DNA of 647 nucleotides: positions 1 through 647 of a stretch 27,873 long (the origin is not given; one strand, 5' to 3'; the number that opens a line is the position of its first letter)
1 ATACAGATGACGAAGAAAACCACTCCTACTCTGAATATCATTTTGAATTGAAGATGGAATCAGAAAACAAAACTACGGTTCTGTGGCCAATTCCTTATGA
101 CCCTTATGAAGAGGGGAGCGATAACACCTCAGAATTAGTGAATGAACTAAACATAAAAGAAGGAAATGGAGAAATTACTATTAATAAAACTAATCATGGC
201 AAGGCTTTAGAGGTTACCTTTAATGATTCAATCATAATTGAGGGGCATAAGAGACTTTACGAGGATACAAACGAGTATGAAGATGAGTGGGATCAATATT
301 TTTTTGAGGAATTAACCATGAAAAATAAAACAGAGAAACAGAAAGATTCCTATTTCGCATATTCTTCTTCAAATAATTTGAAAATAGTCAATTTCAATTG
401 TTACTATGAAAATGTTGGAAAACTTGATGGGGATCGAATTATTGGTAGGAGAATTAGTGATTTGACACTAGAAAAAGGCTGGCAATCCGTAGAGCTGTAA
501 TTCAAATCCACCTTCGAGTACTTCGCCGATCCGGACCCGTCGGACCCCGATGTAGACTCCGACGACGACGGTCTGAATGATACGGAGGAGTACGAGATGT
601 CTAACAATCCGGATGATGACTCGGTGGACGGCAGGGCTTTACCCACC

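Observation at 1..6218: Tandem, partly decayed array of a two-gene cassette (sequon-rich secreted protein A plus TSP3-repeat/HExxH zincin B) with a shared recombinogenic 5' module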

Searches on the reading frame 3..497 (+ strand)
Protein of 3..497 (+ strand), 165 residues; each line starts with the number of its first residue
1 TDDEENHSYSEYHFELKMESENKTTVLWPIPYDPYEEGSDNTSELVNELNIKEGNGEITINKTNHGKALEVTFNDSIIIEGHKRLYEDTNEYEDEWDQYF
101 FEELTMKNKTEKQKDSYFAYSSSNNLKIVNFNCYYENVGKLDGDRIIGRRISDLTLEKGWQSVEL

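Call 12: search_protein_families(library=ncbifam, proteins=[window:3-497:+], max_evalue=1)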
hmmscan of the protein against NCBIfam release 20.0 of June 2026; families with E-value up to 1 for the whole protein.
window:3-497:+ (165 aa): 0 families

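Call 13: search_protein_families(library=pfam, proteins=[window:3-497:+], max_evalue=1)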
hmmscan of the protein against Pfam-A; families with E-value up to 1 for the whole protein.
window:3-497:+ (165 aa): 0 families
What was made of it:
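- Checked: There is one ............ unit and no Pfam hit in the window copies (call 13).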
